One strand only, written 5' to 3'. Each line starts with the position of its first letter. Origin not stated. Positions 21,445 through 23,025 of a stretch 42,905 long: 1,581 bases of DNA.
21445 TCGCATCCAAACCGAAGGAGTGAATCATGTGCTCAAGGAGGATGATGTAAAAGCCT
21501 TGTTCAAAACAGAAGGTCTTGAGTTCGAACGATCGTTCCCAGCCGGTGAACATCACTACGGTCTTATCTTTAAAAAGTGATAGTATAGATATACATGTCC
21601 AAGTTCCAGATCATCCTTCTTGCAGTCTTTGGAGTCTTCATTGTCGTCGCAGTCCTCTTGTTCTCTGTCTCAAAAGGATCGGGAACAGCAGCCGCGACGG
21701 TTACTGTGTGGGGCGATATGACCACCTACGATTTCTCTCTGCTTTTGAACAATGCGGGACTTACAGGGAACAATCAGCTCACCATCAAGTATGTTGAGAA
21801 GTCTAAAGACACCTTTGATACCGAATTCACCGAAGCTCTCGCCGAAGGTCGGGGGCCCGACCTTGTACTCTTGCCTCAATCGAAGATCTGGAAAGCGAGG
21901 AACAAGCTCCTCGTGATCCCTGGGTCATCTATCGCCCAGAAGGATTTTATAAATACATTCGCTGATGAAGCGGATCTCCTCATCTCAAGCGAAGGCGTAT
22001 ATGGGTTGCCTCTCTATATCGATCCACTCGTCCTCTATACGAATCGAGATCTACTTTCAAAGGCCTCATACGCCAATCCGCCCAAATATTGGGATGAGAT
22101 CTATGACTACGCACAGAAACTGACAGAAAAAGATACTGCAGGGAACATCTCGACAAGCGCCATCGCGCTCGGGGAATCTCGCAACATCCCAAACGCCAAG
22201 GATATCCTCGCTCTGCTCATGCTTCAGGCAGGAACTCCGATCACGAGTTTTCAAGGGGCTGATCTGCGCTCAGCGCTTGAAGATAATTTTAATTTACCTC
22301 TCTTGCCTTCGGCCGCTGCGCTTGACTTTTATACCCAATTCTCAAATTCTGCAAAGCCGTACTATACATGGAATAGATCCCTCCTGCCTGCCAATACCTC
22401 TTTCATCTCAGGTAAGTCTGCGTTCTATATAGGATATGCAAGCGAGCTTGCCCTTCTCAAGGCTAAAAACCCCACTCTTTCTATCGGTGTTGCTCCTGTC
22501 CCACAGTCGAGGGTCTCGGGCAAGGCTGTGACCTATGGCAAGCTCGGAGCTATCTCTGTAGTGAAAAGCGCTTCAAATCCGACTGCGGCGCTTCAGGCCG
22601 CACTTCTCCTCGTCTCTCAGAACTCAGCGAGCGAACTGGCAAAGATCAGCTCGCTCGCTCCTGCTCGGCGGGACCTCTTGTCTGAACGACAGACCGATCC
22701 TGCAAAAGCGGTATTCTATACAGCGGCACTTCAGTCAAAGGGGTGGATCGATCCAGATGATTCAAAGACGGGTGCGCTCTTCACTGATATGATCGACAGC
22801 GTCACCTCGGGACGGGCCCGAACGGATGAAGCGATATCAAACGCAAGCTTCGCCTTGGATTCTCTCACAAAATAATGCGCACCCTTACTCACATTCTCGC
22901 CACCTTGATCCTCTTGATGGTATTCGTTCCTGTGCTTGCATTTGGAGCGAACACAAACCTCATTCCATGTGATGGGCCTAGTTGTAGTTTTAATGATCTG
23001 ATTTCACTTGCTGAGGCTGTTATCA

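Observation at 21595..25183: Operon of an orphan membrane-anchored solute-binding protein plus six diverged VirB2/TrbC-like mini-membrane proteins, with no secretion machinery nearby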

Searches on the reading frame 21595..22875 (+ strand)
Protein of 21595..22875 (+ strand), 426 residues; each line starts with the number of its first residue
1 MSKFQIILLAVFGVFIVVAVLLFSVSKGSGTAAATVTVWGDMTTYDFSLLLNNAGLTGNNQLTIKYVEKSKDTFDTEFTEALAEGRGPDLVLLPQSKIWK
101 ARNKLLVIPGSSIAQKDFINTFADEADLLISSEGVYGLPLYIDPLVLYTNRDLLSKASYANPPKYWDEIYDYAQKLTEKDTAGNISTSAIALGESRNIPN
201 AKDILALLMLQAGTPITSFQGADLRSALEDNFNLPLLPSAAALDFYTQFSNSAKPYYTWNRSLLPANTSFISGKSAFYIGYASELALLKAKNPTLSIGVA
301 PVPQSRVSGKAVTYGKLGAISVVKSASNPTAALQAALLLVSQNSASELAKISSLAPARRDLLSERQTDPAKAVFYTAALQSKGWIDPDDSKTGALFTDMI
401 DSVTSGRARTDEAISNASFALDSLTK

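Call 4: search_protein_families(library=pfam, proteins=[window:21595-22875:+], max_evalue=1)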
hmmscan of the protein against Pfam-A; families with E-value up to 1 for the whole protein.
window:21595-22875:+ (426 aa): 3 families
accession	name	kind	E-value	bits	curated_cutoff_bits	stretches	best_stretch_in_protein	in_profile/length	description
PF13416.11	SBP_bac_8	-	2.4e-19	70.6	27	1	59-363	9-267/279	Bacterial extracellular solute-binding protein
PF01547.30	SBP_bac_1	-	4.4e-17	63.5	26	1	62-334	24-295/307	Bacterial extracellular solute-binding protein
PF16475.10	DUF5052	-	0.095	12.7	29.4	1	170-229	112-169/199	Domain of unknown function (DUF5052)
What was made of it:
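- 21595..22875 (+): Membrane-anchored family-1 solute-binding protein (426 aa) with a MalE-like oligosaccharide-binding fold. It has no lipobox Cys. Its N-terminal anchor is highly conserved (F4, Q5, F12 at 95% or more). No ABC partner lies nearby. Pfam (call 4).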

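Call 11: find_homologous_proteins(query=window:21595-22872:+, max_evalue=0.00001)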
Query window:21595-22872:+ (426 aa): 948 proteins with E <= 0.00001 among 8000 candidates; the best 120 are listed.
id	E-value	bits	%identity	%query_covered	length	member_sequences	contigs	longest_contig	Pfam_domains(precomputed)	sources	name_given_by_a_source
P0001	2.1e-269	911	100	100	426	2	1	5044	PF13416.12,PF01547.31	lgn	-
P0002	3.6e-216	736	80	100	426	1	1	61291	PF13416.12,PF01547.31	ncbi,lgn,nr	ncbi:MAG: hypothetical protein JWN89_307 [Parcubacteria group bacterium]|nr:hypothetical protein [Pa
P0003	9.5e-174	596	62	100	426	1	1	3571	PF13416.12,PF01547.31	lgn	-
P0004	9.9e-173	593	64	100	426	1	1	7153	PF13416.12,PF01547.31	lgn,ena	-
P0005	3.6e-171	587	63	100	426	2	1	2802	PF13416.12,PF01547.31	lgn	-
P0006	6.1e-171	587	63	100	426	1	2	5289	PF13416.12,PF01547.31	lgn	-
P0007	2.2e-170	585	62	100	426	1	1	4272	PF13416.12,PF01547.31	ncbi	-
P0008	7.7e-170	583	62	98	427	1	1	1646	PF13416.12,PF01547.31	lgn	-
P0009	3.6e-169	581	63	100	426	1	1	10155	PF13416.12,PF01547.31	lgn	-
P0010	7.3e-168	577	63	100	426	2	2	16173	PF13416.12,PF01547.31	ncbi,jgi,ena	-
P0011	1.6e-167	575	61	100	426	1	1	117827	PF13416.12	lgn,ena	-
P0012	4.1e-167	574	63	100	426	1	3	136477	PF13416.12,PF01547.31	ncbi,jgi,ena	-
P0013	1.1e-166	573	61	100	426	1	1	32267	PF13416.12,PF01547.31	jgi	-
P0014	4.0e-165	568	60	100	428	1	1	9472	PF13416.12,PF01547.31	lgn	-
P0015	4.1e-165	567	62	100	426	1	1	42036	PF13416.12,PF01547.31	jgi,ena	-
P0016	2.4e-164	565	61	100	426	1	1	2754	PF13416.12,PF01547.31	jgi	jgi:ABC-type glycerol-3-phosphate transport system substrate-binding protein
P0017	2.7e-164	565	60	100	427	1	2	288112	PF13416.12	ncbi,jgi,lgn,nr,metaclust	ncbi:MAG: hypothetical protein AB200_00210 [Parcubacteria bacterium C7867-005]|nr:MAG: hypothetical 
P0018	6.6e-164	564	59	100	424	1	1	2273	PF13416.12,PF01547.31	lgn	-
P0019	1.4e-163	562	62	100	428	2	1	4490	PF13416.12,PF01547.31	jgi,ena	-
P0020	1.7e-163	562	59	100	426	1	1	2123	PF13416.12,PF01547.31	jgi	jgi:ABC-type glycerol-3-phosphate transport system substrate-binding protein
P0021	6.5e-163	560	59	100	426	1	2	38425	PF13416.12,PF01547.31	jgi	-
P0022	2.4e-162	558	60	100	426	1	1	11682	PF13416.12,PF01547.31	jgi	jgi:ABC-type glycerol-3-phosphate transport system substrate-binding protein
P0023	2.1e-160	552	60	100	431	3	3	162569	PF13416.12,PF01547.31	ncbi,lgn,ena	-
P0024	2.1e-160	552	59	100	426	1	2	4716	PF13416.12,PF01547.31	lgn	-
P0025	5.3e-160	551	58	100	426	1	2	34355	PF13416.12,PF01547.31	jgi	jgi:ABC-type glycerol-3-phosphate transport system substrate-binding protein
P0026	1.1e-159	550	59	100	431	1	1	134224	PF01547.31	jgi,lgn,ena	-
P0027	1.9e-159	549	59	100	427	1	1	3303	PF13416.12,PF01547.31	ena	-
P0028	2.0e-159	549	60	100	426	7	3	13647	PF13416.12,PF01547.31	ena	-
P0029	6.9e-159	547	58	100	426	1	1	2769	PF13416.12,PF01547.31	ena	-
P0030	7.6e-159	547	59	100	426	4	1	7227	PF13416.12,PF01547.31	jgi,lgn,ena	-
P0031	1.0e-158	546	60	100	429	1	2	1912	PF13416.12,PF01547.31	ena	-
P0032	1.7e-158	546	57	100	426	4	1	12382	PF13416.12,PF01547.31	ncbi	-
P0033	3.0e-158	545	59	100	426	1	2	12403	PF13416.12,PF01547.31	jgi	jgi:ABC-type glycerol-3-phosphate transport system substrate-binding protein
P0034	4.2e-158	544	59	100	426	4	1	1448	PF13416.12,PF01547.31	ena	-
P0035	5.4e-158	544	58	99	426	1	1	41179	PF13416.12,PF01547.31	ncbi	-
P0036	7.5e-158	544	58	100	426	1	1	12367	PF13416.12,PF01547.31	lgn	-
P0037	4.3e-157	541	59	100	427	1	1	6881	PF13416.12,PF01547.31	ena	-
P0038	4.8e-157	541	58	100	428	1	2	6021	PF13416.12,PF01547.31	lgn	-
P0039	6.2e-157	541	58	100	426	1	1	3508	PF13416.12,PF01547.31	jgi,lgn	jgi:multiple sugar transport system substrate-binding protein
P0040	6.5e-157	541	60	96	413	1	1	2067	PF13416.12,PF01547.31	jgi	jgi:ABC-type glycerol-3-phosphate transport system substrate-binding protein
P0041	7.0e-157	540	57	98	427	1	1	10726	PF13416.12,PF01547.31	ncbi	-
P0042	8.2e-157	540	59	100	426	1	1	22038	PF13416.12,PF01547.31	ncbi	ncbi:MAG: extracellular solute-binding protein [bacterium]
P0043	9.8e-157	540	58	100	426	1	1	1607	PF13416.12,PF01547.31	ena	-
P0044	1.2e-156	540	60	100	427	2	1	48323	PF13416.12,PF01547.31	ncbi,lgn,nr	ncbi:MAG: hypothetical protein JWL80_312 [Parcubacteria group bacterium]|nr:hypothetical protein [Pa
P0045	3.5e-156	538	58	100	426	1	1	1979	PF13416.12,PF01547.31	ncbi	-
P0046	4.3e-156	538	58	100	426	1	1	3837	PF13416.12,PF01547.31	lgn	-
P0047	5.0e-156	538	60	100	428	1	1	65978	PF13416.12,PF01547.31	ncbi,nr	ncbi:extracellular solute-binding protein [Candidatus Parcubacteria bacterium]|nr:extracellular solu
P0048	6.1e-156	537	60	100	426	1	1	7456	PF13416.12,PF01547.31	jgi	jgi:ABC-type glycerol-3-phosphate transport system substrate-binding protein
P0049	6.6e-156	537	59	100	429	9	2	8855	PF13416.12,PF01547.31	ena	-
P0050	2.0e-155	536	57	100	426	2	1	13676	PF13416.12,PF01547.31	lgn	-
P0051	3.2e-155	535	58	100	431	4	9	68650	PF13416.12,PF01547.31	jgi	jgi:ABC-type glycerol-3-phosphate transport system substrate-binding protein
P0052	2.0e-154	532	56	100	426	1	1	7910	PF13416.12,PF01547.31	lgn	-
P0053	2.6e-154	532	57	100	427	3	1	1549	PF13416.12,PF01547.31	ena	-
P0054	2.7e-154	532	56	100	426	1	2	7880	PF13416.12,PF01547.31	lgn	-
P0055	2.0e-153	529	56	100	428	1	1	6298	PF13416.12,PF01547.31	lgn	-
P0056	2.1e-153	529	58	100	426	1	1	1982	PF13416.12,PF01547.31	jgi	jgi:ABC-type glycerol-3-phosphate transport system substrate-binding protein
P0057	2.4e-153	529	57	100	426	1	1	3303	PF13416.12,PF01547.31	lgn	-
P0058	2.7e-153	529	59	100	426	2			PF13416.12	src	-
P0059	3.3e-153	528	58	100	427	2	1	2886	PF13416.12,PF01547.31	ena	-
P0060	5.3e-153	528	57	100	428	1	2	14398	PF13416.12,PF01547.31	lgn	-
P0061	1.8e-152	526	57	100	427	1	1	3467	PF13416.12,PF01547.31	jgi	-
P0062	2.8e-152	525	57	100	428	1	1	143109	PF13416.12,PF01547.31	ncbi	-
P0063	2.9e-152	525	58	100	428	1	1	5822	PF13416.12,PF01547.31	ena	-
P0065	6.4e-152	524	57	100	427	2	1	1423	PF13416.12,PF01547.31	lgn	-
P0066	6.8e-152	524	57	100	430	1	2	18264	PF13416.12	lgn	-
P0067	9.2e-152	524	56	100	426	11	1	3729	PF13416.12,PF01547.31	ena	-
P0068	9.9e-152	523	56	100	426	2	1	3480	PF13416.12,PF01547.31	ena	-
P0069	1.3e-151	523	57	100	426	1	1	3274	PF13416.12,PF01547.31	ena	-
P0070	2.1e-151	522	59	100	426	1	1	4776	PF13416.12,PF01547.31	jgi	jgi:ABC-type glycerol-3-phosphate transport system substrate-binding protein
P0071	2.4e-151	522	57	100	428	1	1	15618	PF13416.12,PF01547.31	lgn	-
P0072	2.7e-151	522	57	100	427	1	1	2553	PF13416.12,PF01547.31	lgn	-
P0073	2.9e-151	522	56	100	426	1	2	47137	PF13416.12,PF01547.31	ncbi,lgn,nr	ncbi:MAG: extracellular solute-binding protein [Candidatus Zambryskibacteria bacterium]|nr:extracell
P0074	3.1e-151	522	57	99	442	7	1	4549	PF13416.12,PF01547.31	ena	-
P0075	3.3e-151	522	56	100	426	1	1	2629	PF13416.12,PF01547.31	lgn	-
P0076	3.8e-151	522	56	100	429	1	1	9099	PF13416.12,PF01547.31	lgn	-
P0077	5.7e-151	521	57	100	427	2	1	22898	PF13416.12,PF01547.31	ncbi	-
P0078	7.9e-151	520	59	100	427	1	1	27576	PF13416.12,PF01547.31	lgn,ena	-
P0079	1.3e-150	520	57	100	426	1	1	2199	PF13416.12,PF01547.31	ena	-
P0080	1.5e-150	520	56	100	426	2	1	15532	PF13416.12,PF01547.31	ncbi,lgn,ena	-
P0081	1.8e-150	519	56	100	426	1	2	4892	PF13416.12,PF01547.31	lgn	-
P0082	2.0e-150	519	57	100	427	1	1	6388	PF13416.12,PF01547.31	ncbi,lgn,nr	ncbi:MAG: extracellular solute-binding protein [bacterium]|nr:extracellular solute-binding protein [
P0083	2.2e-150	519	56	100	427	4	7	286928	PF13416.12,PF01547.31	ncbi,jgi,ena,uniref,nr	ncbi:MAG: hypothetical protein A2758_01885 [Candidatus Zambryskibacteria bacterium RIFCSPHIGHO2_01_F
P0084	2.6e-150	519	56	100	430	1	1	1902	PF13416.12,PF01547.31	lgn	-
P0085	3.2e-150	518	56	100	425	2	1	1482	PF13416.12,PF01547.31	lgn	-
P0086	3.3e-150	518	56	100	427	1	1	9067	PF13416.12,PF01547.31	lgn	-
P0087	5.0e-150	518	57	100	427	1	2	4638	PF13416.12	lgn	-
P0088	5.8e-150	518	54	100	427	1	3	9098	PF13416.12,PF01547.31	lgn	-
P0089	5.9e-150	518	57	100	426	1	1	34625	PF13416.12,PF01547.31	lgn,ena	-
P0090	6.4e-150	517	58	100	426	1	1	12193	PF13416.12,PF01547.31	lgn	-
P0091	6.7e-150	517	58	100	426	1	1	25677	PF13416.12,PF01547.31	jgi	-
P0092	7.1e-150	517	56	100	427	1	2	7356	PF13416.12,PF01547.31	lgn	-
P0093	7.4e-150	517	57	100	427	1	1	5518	PF13416.12,PF01547.31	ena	-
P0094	7.4e-150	517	56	100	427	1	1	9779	PF13416.12,PF01547.31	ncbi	ncbi:MAG: extracellular solute-binding protein [Parcubacteria group bacterium]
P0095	7.5e-150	517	55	100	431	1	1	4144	PF13416.12,PF01547.31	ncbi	-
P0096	1.0e-149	517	56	100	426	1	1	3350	PF13416.12,PF01547.31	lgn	-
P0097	1.3e-149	516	56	100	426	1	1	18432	PF13416.12,PF01547.31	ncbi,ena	-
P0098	1.4e-149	516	55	100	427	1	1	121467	PF13416.12,PF01547.31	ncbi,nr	ncbi:extracellular solute-binding protein [Candidatus Parcubacteria bacterium]|nr:extracellular solu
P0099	1.8e-149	516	54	100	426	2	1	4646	PF13416.12,PF01547.31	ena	-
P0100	2.3e-149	516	56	100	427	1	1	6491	PF13416.12,PF01547.31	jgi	jgi:ABC-type glycerol-3-phosphate transport system substrate-binding protein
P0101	2.5e-149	516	56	100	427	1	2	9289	PF13416.12,PF01547.31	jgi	jgi:ABC-type glycerol-3-phosphate transport system substrate-binding protein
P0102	3.6e-149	515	57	100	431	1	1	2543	PF13416.12,PF01547.31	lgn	-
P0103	3.7e-149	515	56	100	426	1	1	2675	PF13416.12,PF01547.31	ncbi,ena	-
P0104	4.4e-149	515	55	100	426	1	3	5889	PF13416.12,PF01547.31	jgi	jgi:ABC-type glycerol-3-phosphate transport system substrate-binding protein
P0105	5.0e-149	515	57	100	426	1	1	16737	PF13416.12,PF01547.31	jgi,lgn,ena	-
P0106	5.6e-149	514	57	100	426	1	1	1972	PF13416.12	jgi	jgi:multiple sugar transport system substrate-binding protein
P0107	6.1e-149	514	55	100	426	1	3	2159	PF13416.12,PF01547.31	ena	-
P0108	6.3e-149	514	57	100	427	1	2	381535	PF13416.12,PF01547.31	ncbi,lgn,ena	-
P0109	1.1e-148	513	56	100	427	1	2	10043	PF13416.12,PF01547.31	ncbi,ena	-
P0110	1.1e-148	513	56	100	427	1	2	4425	PF13416.12,PF01547.31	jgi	jgi:ABC-type glycerol-3-phosphate transport system substrate-binding protein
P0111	1.4e-148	513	55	100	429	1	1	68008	PF13416.12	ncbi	ncbi:MAG: extracellular solute-binding protein [Minisyncoccota bacterium]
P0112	1.5e-148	513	56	100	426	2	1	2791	PF13416.12,PF01547.31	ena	-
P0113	1.6e-148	513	56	100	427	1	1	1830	PF13416.12,PF01547.31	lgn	-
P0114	1.8e-148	513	56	100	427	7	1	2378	PF13416.12,PF01547.31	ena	-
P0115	2.1e-148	512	56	100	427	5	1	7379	PF13416.12,PF01547.31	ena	-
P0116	2.1e-148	512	56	100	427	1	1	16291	PF13416.12,PF01547.31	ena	-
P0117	2.2e-148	512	57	100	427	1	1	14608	PF13416.12,PF01547.31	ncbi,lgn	-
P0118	2.3e-148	512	56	100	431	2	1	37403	PF13416.12,PF01547.31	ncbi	-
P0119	2.5e-148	512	55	100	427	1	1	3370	PF13416.12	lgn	-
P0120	3.3e-148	512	56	100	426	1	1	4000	PF13416.12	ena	-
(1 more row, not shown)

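Call 12: find_encoding_contigs(protein=P0017, flank=10000, max_places=2)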
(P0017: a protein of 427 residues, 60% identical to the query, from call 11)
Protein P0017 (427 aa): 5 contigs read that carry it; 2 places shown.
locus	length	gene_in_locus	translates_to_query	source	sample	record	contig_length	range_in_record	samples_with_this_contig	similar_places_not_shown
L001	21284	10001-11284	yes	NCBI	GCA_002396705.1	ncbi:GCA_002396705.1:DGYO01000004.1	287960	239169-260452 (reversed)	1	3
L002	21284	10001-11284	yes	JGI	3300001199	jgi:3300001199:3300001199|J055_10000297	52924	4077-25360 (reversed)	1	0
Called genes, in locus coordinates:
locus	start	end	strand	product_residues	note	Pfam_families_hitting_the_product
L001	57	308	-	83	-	-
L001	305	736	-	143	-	-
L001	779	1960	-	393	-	PF03129:HGTP_anticodon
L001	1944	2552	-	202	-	PF10502:Peptidase_S26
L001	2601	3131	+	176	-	PF01195:Pept_tRNA_hydro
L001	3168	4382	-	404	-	PF00575:S1 (weak), PF21543:CvfB_2nd (faint), PF21710:Spt6_S1 (faint), PF23459:S1_RRP5 (faint), PF00575:S1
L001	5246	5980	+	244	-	PF13483:Lactamase_B_3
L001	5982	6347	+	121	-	-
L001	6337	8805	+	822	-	PF00521:DNA_topoisoIV, PF03989:DNA_gyraseA_C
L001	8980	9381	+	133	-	-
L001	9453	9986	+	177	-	PF01209:Ubie_methyltran, PF01728:FtsJ (weak), PF13489:Methyltransf_23 (weak), PF01135:PCMT (weak), PF13847:Methyltransf_31, PF08241:Methyltransf_11, PF08242:Methyltransf_12, PF13649:Methyltransf_25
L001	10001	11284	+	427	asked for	PF13416:SBP_bac_8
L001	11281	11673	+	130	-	-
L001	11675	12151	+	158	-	PF18895:T4SS_pilin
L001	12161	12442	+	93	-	PF18895:T4SS_pilin (weak)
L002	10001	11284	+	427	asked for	PF13416:SBP_bac_8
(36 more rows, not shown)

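Call 13: find_encoding_contigs(protein=P0083, flank=10000, max_places=2)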
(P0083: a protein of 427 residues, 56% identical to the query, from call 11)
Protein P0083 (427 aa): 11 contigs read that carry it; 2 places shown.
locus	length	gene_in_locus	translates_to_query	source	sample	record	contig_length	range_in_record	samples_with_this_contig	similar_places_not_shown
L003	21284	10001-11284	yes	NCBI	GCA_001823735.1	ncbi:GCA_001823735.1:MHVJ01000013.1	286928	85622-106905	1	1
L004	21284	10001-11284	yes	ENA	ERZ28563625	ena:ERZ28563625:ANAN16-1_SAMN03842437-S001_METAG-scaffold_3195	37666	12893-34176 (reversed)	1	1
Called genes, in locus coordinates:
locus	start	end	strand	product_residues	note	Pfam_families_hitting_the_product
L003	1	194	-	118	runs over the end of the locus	PF02130:YbeY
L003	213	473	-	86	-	-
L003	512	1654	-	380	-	PF03129:HGTP_anticodon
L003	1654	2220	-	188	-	PF10502:Peptidase_S26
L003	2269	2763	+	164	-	PF01195:Pept_tRNA_hydro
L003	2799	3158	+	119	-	PF05635:23S_rRNA_IVP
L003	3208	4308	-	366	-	PF00575:S1 (weak), PF21543:CvfB_2nd (faint), PF23459:S1_RRP5 (faint), PF00575:S1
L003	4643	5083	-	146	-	-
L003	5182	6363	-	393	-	-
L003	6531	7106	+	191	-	PF13483:Lactamase_B_3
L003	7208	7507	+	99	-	-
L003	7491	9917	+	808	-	PF00521:DNA_topoisoIV, PF03989:DNA_gyraseA_C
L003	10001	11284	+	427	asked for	PF01547:SBP_bac_1, PF13416:SBP_bac_8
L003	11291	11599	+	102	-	-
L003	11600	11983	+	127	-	PF18895:T4SS_pilin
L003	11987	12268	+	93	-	PF18895:T4SS_pilin (weak)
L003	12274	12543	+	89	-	PF18895:T4SS_pilin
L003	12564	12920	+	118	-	PF18895:T4SS_pilin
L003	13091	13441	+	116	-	PF18895:T4SS_pilin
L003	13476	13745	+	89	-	PF18895:T4SS_pilin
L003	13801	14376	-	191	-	-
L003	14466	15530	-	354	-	-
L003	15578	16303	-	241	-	PF18306:LDcluster4, PF03641:Lysine_decarbox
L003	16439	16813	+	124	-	PF00254:FKBP_C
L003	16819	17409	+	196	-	PF13177:DNA_pol3_delta2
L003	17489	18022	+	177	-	PF01765:RRF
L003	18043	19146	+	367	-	PF02163:Peptidase_M50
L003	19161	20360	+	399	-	PF00587:tRNA-synt_2b, PF03129:HGTP_anticodon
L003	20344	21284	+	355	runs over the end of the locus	PF06723:MreB_Mbl, PF00012:HSP70, PF14450:FtsA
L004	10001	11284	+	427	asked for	PF01547:SBP_bac_1, PF13416:SBP_bac_8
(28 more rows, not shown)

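Call 23: find_related_loci(query=A2, collection=genome_contigs, flank=10000)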
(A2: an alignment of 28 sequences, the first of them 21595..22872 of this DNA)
Query A2 (426 aa) in genome_contigs; peptide patterns used: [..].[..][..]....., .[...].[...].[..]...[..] (x = any residue, [..] = any of these).
127 stretches matched a pattern; 122 encode a relative of the query (tblastn E <= 1e-3); the best 80 are kept; 80 distinct loci.
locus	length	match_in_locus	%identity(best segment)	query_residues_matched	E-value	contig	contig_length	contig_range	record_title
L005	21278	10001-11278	80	1-426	0e+0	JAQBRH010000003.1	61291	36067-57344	MAG: Parcubacteria group bacterium isolate RYN_394 scaffold_3914194, whole genome shotgun sequence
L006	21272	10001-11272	60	1-424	5e-173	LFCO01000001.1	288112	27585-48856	MAG: Parcubacteria bacterium C7867-005 C7867_00008, whole genome shotgun sequence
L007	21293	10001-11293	60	1-426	5e-165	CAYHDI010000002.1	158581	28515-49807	MAG TPA_asm: uncultured Candidatus Saccharibacteria bacterium isolate ERP119705_co10_3 genome assembly, contig: NODE_25_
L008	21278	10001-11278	60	1-426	4e-165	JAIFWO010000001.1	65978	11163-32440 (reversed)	MAG: Candidatus Parcubacteria bacterium isolate viral-cat_51_11 PAFVLPS_2018_scaffold_1684, whole genome shotgun sequenc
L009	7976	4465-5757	57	1-426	4e-162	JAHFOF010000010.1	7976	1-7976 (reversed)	MAG: bacterium isolate nzgw498 NODE_26062_length_7977_cov_3.304099, whole genome shotgun sequence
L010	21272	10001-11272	55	1-424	3e-158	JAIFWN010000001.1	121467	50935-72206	MAG: Candidatus Parcubacteria bacterium isolate viral-cat_50_13 PAFVLPS_2018_scaffold_166, whole genome shotgun sequence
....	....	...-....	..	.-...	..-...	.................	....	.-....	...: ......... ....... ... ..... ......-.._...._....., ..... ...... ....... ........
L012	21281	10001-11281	56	1-426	3e-158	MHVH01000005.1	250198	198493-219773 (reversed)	MAG: Candidatus Zambryskibacteria bacterium RIFCSPHIGHO2_01_FULL_46_25 rifcsphigho2_01_scaffold_462, whole genome shotgu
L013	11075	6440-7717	56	1-426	2e-157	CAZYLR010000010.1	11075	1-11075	MAG TPA_asm: uncultured Candidatus Saccharibacteria bacterium isolate SRP050083_co2_396 genome assembly, contig: NODE_46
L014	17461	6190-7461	56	1-424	4e-157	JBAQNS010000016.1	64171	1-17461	MAG: Minisyncoccia bacterium isolate MFD12002_ilm_asm_bin40 k127_49910, whole genome shotgun sequence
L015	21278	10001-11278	56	1-426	2e-156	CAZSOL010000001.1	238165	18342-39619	MAG TPA_asm: uncultured Candidatus Saccharibacteria bacterium isolate SRP329715_co2_59 genome assembly, contig: NODE_70_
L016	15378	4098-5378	55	1-426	3e-155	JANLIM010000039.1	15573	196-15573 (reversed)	MAG: Candidatus Zambryskiibacteriota bacterium isolate S40-15 k99_442266, whole genome shotgun sequence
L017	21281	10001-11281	55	1-424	3e-155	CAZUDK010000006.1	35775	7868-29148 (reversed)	MAG TPA_asm: uncultured Candidatus Saccharibacteria bacterium isolate SRP263527_co2_167 genome assembly, contig: NODE_87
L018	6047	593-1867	54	1-424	2e-156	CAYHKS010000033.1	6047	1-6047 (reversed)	MAG TPA_asm: uncultured Candidatus Saccharibacteria bacterium isolate ERP119705_co13_489 genome assembly, contig: NODE_1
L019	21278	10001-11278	55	1-426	4e-155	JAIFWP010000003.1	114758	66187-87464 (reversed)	MAG: Candidatus Parcubacteria bacterium isolate viral-cat_52_19 PAFVLPS_2018_scaffold_1184, whole genome shotgun sequenc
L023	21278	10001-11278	55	1-426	1e-154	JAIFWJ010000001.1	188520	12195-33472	MAG: Candidatus Parcubacteria bacterium isolate viral-cat_44_14 PAFVLPS_2018_scaffold_157, whole genome shotgun sequence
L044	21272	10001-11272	57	1-424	3e-156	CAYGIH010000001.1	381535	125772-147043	MAG TPA_asm: uncultured Candidatus Saccharibacteria bacterium isolate ERP113451_co1_359 genome assembly, contig: NODE_3_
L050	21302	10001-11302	42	1-426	2e-109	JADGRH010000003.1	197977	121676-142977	MAG: Candidatus Paceibacterota bacterium isolate Chersky_89 k127_20491158, whole genome shotgun sequence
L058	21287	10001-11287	41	1-424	6e-100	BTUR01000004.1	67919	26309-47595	MAG: Candidatus Campbellbacteria bacterium AMX-MBFR-44 DNA, sequence04, whole genome shotgun sequence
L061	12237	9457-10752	38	1-426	8e-99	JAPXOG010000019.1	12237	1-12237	MAG: Candidatus Paceibacterota bacterium isolate binned_ad_7.144 NODE_5052_length_12237_cov_1.732122, whole genome shotg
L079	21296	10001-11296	39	1-425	2e-87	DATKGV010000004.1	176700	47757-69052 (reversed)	MAG TPA_asm: Candidatus Paceibacterota bacterium isolate SMAG_U14560 k141_46071, whole genome shotgun sequence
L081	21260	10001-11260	36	1-426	1e-86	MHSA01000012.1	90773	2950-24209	MAG: Candidatus Taylorbacteria bacterium RIFCSPLOWO2_01_FULL_48_100 rifcsplowo2_01_scaffold_2791, whole genome shotgun s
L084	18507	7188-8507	38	1-426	5e-86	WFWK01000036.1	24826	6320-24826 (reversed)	MAG: Patescibacteria group bacterium isolate S141_141 k151_203950, whole genome shotgun sequence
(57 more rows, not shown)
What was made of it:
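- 21595..22875 (+): Orthologues in 80 species (calls 11, 23).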
